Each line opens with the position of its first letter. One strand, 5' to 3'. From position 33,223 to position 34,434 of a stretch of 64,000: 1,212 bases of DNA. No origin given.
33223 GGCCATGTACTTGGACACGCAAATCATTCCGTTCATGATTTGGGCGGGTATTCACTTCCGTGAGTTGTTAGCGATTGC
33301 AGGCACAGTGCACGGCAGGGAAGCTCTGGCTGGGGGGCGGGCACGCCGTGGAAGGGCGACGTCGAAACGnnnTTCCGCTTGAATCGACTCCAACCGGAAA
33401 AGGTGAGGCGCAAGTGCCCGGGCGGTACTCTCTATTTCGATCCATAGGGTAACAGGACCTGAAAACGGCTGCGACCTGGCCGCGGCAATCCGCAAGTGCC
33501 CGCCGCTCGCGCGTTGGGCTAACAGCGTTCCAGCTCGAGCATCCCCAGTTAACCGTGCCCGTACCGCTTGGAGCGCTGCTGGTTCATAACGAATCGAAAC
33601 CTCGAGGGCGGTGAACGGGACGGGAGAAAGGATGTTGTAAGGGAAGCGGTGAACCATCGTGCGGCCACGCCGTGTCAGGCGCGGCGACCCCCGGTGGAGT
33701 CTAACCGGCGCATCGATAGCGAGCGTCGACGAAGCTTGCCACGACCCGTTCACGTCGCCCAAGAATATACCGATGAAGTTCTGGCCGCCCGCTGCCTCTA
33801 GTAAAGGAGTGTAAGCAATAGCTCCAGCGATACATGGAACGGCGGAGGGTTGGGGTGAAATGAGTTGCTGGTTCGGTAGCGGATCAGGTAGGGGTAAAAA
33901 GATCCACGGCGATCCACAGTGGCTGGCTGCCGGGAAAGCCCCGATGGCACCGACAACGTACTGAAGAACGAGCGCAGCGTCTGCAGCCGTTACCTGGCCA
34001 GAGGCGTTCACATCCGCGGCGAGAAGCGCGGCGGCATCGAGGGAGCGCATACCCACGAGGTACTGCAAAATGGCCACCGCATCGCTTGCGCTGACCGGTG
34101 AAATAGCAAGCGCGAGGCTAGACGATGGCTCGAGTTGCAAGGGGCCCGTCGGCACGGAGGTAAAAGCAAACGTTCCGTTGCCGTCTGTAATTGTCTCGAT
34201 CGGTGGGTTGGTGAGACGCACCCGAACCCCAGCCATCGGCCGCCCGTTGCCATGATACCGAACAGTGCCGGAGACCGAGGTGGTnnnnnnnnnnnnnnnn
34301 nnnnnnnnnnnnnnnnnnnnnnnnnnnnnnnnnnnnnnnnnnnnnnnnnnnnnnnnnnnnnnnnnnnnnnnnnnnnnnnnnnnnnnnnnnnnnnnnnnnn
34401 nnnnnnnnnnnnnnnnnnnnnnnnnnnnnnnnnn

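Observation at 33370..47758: Non-cellulosomal cohesin-dockerin style surface module: cohesin+dockerin scaffoldin-like protein, dockerin-bearing matrixin protease and dockerin-bearing NHL-repeat giant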

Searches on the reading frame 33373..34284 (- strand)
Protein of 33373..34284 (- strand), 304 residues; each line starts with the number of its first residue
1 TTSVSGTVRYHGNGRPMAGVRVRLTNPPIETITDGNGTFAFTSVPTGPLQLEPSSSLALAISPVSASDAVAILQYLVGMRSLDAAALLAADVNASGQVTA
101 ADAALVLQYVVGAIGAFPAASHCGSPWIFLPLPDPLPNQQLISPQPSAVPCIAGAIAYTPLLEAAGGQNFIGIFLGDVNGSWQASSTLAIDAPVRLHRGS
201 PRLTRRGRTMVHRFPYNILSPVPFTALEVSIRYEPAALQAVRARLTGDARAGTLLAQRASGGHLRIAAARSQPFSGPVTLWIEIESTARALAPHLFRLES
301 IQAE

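Call 16: find_homologous_proteins(query=window:33373-34284:-, max_evalue=0.001)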
Query seq(304 aa) (304 aa): 3 proteins with E <= 0.001 among 8000 candidates.
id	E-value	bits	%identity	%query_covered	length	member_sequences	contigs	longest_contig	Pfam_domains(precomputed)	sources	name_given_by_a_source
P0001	3.9e-180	616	100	95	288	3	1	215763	PF00404.25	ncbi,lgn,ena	-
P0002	2.6e-103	364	59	98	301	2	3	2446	PF13715.13,PF00404.25,PF13620.13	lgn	-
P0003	5.5e-92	327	56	95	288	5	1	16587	-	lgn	-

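Call 17: find_encoding_contigs(protein=P0001, flank=3000, max_places=4)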
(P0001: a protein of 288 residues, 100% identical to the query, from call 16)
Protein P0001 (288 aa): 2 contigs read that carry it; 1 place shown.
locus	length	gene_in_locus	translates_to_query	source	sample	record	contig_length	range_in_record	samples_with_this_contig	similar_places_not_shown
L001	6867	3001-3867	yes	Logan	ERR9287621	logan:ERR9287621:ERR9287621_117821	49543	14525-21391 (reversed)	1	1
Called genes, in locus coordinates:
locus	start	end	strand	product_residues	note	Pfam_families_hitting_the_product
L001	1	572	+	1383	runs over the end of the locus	PF01436:NHL (faint), PF08450:SGL (faint), PF25021:TEN_NHL, PF06739:SBBP (faint), PF25021:TEN_NHL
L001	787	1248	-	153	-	-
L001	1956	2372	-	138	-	-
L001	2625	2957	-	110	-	-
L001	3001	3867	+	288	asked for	PF00404:Dockerin_1 (weak)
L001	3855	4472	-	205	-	-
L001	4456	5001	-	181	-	PF09721:Exosortase_EpsH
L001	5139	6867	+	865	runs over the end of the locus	PF01433:Peptidase_M1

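Call 20: search_solved_structures(query=P0001, max_evalue=10, show_alignments=2)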
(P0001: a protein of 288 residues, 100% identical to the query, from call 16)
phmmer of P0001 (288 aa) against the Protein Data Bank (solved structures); distinct sequences matched with E-value up to 10: 16.
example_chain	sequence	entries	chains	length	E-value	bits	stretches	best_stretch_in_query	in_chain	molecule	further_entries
4uyq_B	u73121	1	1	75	1.2e-06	31.7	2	70-103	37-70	Cellulosomal scaffoldin adaptor protein B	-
4uyp_B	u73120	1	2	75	1.2e-06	31.6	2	70-103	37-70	Cellulosomal scaffoldin adaptor protein B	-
8x39_A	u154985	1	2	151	3e-05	27.1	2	48-105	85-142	Serine protease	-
8x3a_A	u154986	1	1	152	3.1e-05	27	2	48-105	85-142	Serine protease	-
4fl4_A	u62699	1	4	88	0.025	17.5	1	74-104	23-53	Glycoside hydrolase family 9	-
9qf9_A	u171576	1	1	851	0.029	17.3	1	35-111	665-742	Ruminococcus bromii Amy16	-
4dh2_B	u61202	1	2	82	0.15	14.9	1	73-104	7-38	Dockerin type 1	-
1daq_A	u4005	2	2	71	0.31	13.9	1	47-102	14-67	ENDOGLUCANASE SS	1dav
2mte_A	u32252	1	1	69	0.32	13.9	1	47-102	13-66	Cellulose 1,4-beta-cellobiosidase (reducing end) CelS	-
5nrk_B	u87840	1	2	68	0.49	13.3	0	74-105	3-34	DocCel5: Type I dockerin repeat domain from A. cellulolyticus family 5 endoglucanase WP_01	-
5nrm_B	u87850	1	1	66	0.69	12.8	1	74-105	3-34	DocCel5: Type I dockerin repeat domain from A. cellulolyticus family 5 endoglucanase WP_01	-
2vn5_B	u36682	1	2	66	0.72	12.7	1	49-103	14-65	ENDOGLUCANASE A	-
4cj0_A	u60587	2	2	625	0.83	12.5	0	70-104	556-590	ENDOGLUCANASE D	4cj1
1clc_A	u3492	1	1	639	0.87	12.4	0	70-104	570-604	ENDOGLUCANASE CELD; EC: 3.2.1.4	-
3ul4_B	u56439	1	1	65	1.5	11.7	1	49-98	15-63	Cellulosome enzyme, dockerin type I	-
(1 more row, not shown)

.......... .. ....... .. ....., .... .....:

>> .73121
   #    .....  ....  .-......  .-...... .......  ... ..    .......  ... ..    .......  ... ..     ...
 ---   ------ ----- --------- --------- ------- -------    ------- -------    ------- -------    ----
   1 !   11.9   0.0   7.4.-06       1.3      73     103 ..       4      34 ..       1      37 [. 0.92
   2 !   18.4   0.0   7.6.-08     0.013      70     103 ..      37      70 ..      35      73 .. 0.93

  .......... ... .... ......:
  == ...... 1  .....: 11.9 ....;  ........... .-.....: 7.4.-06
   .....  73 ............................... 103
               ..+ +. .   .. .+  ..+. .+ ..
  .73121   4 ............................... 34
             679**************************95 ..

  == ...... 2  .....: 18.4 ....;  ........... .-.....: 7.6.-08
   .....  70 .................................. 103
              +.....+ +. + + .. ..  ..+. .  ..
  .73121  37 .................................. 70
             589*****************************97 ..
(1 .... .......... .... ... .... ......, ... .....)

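Call 23: find_homologous_proteins(query=A1, max_evalue=0.001)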
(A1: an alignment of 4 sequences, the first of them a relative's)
Query A1 (4 sequences) (288 aa, profile of the alignment): 5 proteins with E <= 0.001 among 8000 candidates.
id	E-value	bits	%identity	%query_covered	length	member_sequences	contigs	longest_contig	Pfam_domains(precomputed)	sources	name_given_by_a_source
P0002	3.9e-153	527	60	100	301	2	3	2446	PF13715.13,PF00404.25,PF13620.13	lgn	-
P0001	3.8e-144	498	100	100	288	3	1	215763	PF00404.25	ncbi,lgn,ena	-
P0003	5.1e-144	497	56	100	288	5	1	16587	-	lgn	-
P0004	4.8e-71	258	31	78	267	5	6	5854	-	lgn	-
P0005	3.9e-14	71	33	57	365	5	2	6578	PF00404.25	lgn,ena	-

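Call 30: find_related_loci(query=A1, collection=genome_contigs, flank=10000)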
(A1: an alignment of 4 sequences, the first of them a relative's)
Query A1 (288 aa) in genome_contigs; peptide patterns used: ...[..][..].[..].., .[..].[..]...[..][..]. (x = any residue, [..] = any of these).
200 stretches matched a pattern; 66 encode a relative of the query (tblastn E <= 1e-3); 66 distinct loci.
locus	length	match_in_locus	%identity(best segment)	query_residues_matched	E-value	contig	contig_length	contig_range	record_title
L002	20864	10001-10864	60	1-288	8e-97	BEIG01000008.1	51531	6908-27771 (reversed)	Bacterium HR30 DNA, contig: NODE_256_8, isolate: HRbin30, whole genome shotgun sequence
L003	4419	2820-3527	27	13-256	4e-20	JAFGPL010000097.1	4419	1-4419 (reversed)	MAG: Bacteroidales bacterium isolate Zod_Metabat.688 k87_3599658, whole genome shotgun sequence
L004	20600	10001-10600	29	44-264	9e-15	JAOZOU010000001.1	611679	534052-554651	MAG: bacterium isolate GMC4.maxbin2.282 GMC4_1_length_611679_cov_27.609046, whole genome shotgun sequence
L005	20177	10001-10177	59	48-106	4e-14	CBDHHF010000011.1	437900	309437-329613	MAG: Rhodothermales bacterium isolate 0fb6ef2c-814e-496a-9ced-0506dc7cabad genome assembly, contig: contig_11, whole gen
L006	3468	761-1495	26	1-260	3e-12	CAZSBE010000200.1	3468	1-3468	MAG TPA_asm: uncultured bacterium isolate binchicken_co129_897 genome assembly, contig: NODE_106525_length_3468_cov_4.94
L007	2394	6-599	28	48-260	4e-12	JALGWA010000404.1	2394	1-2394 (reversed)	MAG: bacterium isolate Meg22_1012_Bin_348 Meg22_1012_Bin_348_scaffold_154145, whole genome shotgun sequence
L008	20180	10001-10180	52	48-107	1e-10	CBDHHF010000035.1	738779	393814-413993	MAG: Rhodothermales bacterium isolate 0fb6ef2c-814e-496a-9ced-0506dc7cabad genome assembly, contig: contig_35, whole gen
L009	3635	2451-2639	46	48-110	1e-10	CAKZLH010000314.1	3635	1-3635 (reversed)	MAG TPA_asm: uncultured Balneolaceae bacterium isolate ERR2094171_bin.82_CONCOCT_v1.1_MAG genome assembly, contig: ERZ65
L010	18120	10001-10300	39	12-103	2e-10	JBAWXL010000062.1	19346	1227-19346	MAG: Bacteroidota bacterium isolate ELA062 MAG062_62, whole genome shotgun sequence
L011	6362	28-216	46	48-110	2e-10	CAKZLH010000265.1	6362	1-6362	MAG TPA_asm: uncultured Balneolaceae bacterium isolate ERR2094171_bin.82_CONCOCT_v1.1_MAG genome assembly, contig: ERZ65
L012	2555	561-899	35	15-105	2e-10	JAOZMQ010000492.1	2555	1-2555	MAG: Candidatus Cloacimonadota bacterium isolate GMC3.metabat2.36 GMC3_26297_length_2555_cov_8.524800, whole genome shot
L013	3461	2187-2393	49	31-104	5e-10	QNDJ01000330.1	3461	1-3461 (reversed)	MAG: candidate division KSB1 bacterium isolate B21_G16 B21_Guay16_scaffold_35117, whole genome shotgun sequence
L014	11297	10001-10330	38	44-144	6e-10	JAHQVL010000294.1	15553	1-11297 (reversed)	MAG: Rhodothermaceae bacterium isolate MAG.022 Bin022-P49427, whole genome shotgun sequence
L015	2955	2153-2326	47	48-105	2e-9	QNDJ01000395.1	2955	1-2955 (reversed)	MAG: candidate division KSB1 bacterium isolate B21_G16 B21_Guay16_scaffold_45427, whole genome shotgun sequence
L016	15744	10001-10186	44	48-109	2e-9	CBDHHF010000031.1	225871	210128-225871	MAG: Rhodothermales bacterium isolate 0fb6ef2c-814e-496a-9ced-0506dc7cabad genome assembly, contig: contig_31, whole gen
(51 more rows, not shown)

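Call 34: predict_structure(alignment_id=A2)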
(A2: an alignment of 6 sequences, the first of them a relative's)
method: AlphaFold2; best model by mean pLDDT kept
length: 288 residues; sequences in the alignment: 6
mean_pLDDT: 70.8   pTM: 0.69
mean pLDDT of the five models: 70.8, 69.1, 60.6, 49.2, 47.8
residues with pLDDT >= 90: 52; 70-90: 114; 50-70: 63; < 50: 59
segments of 3 or more residues with pLDDT < 50: 1-3, 19-22, 38-44, 106-112, 119-136, 145-151, 167-176
pLDDT, mean of each block of 10 residues (from residue 1): 55 56 55 47 59 92 85 82 92 85 54 51 43 46 48 63 59 50 85 88 84 89 86 74 92 85 89 80 82
secondary structure, 60 per line:
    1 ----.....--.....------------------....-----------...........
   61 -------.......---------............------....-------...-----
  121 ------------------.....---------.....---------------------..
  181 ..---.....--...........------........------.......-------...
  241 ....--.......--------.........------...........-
elements in order: E5-9 E12-16 E35-38 H50-60 H68-74 H84-95 H102-105 E113-115 E139-143 E153-157 E179-182 E186-190 E193-203 E210-217 E224-230 E238-244 E247-253 E262-270 E280-287

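Call 36: fold_search(model_id=the predicted structure, library=pdb)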
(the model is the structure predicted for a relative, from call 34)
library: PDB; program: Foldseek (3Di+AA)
matches with E <= 10: 1180; with E <= 0.001: 0
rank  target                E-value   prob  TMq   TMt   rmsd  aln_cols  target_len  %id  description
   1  2cwr                  1.5e-03  1.00  0.20  0.45   6.5       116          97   14  Crystal structure of chitin biding domain of chitinase from Pyrococcus furiosus (released 2006-07-11)
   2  6yqh                  2.3e-03  0.98  0.19  0.09   9.4       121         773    9  GH146 beta-L-arabinofuranosidase bound to covalent inhibitor (released 2021-01-27)
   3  3ghp_B                2.6e-03  1.00  0.24  0.36   4.6       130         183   12  Structure of the second type II cohesin module from the adaptor ScaA scaffoldin of Acetivibrio cellulolyticus (includi (released 2009-06-23)
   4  3l8q_B                3.1e-03  1.00  0.26  0.22   6.4       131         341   13  Structure analysis of the type II cohesin dyad from the adaptor ScaA scaffoldin of Acetivibrio cellulolyticus (released 2010-05-05)
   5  3ghp_A                3.1e-03  0.99  0.20  0.29   6.9       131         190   10  Structure of the second type II cohesin module from the adaptor ScaA scaffoldin of Acetivibrio cellulolyticus (includi (released 2009-06-23)
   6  3fnk_A                3.3e-03  1.00  0.26  0.40   7.6       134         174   13  Crystal structure of the second type II cohesin module from the cellulosomal adaptor ScaA scaffoldin of Acetivibrio ce (released 2009-06-23)
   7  9ifr                  3.4e-03  0.99  0.21  0.41   5.3        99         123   16  CLIPPER domain from the Gram-negative fibrillar adhesin "B9T28_05395 (released 2025-11-26)
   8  4wi0_A                3.6e-03  1.00  0.23  0.37   5.4       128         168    8  Crystal structure of Coh3ScaB-XDoc_M2ScaA complex: A C-terminal interface mutant of type II Cohesin-X-Dockerin complex (released 2015-10-07)
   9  8qf8_A                3.6e-03  0.97  0.19  0.09   9.4       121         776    9  GH146 beta-L-arabinofuranosidase from Bacteroides thetaioatomicron in complex with beta-l-arabinofurano cyclophellitol (released 2023-12-13)
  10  2xdh                  4.3e-03  1.00  0.25  0.48   4.8       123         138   14  Non-cellulosomal cohesin from the hyperthermophilic archaeon Archaeoglobus fulgidus (released 2010-05-26)
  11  4u3s_A                4.3e-03  1.00  0.24  0.38   4.8       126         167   10  Crystal structure of Coh3ScaB-XDoc_M1ScaA complex: A N-terminal interface mutant of type II Cohesin-X-Dockerin complex (released 2015-07-29)
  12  3fnk_C                4.3e-03  1.00  0.21  0.33   5.9       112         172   13  Crystal structure of the second type II cohesin module from the cellulosomal adaptor ScaA scaffoldin of Acetivibrio ce (released 2009-06-23)
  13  5opj                  4.3e-03  0.99  0.20  0.09   9.5       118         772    9  Beta-L-arabinofuranosidase (released 2018-02-28)
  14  8qf8_B                4.3e-03  0.97  0.19  0.09   9.4       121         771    9  GH146 beta-L-arabinofuranosidase from Bacteroides thetaioatomicron in complex with beta-l-arabinofurano cyclophellitol (released 2023-12-13)
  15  3l8q_D                4.8e-03  1.00  0.23  0.20   4.1       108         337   14  Structure analysis of the type II cohesin dyad from the adaptor ScaA scaffoldin of Acetivibrio cellulolyticus (released 2010-05-05)
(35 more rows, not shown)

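Call 58: find_encoding_contigs(protein=P0003, flank=10000, max_places=3)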
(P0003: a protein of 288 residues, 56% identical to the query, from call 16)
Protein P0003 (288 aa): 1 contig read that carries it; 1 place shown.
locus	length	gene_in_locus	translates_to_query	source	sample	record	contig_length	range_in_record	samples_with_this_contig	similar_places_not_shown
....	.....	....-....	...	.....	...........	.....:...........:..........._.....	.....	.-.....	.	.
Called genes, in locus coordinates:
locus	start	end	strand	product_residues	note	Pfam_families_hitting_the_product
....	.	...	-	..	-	?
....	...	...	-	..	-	-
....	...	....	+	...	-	-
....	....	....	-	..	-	-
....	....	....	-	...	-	-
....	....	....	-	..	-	-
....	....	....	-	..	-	-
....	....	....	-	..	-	-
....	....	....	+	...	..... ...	-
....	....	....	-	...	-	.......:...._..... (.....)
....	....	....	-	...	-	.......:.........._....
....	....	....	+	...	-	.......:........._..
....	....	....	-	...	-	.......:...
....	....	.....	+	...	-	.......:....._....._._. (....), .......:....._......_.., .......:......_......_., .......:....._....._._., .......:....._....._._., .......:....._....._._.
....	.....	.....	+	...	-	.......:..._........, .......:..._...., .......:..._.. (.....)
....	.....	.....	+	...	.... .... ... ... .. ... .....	-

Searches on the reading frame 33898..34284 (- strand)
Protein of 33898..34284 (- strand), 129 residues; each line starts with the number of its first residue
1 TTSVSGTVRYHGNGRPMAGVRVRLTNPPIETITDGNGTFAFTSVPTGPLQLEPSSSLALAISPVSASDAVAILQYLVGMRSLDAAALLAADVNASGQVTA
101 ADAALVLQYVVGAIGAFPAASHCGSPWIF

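Call 11: search_protein_families(library=pfam, proteins=[window:33898-34284:-], max_evalue=10)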
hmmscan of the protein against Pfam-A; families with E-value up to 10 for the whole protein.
seq(129 aa): 5 families
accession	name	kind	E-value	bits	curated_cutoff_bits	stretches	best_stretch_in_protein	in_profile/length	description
PF13620.12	CarboxypepD_reg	-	4.7e-10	40.1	32.3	1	3-54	1-55/82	Carboxypeptidase regulatory-like domain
PF00404.24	Dockerin_1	-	1.1e-07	32.3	22.9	1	64-110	10-56/57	Dockerin type I domain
PF13715.12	CarbopepD_reg_2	-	1.8e-07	31.5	32.2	1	4-52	1-49/88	CarboxypepD_reg-like domain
PF09430.16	EMC7_beta-sandw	-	0.13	12.9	26.6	1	19-55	9-47/122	ER membrane protein complex subunit 7, beta-sandwich domain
PF17210.9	SdrD_B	-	0.14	12.8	29.7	1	15-64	22-75/112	SdrD B-like domain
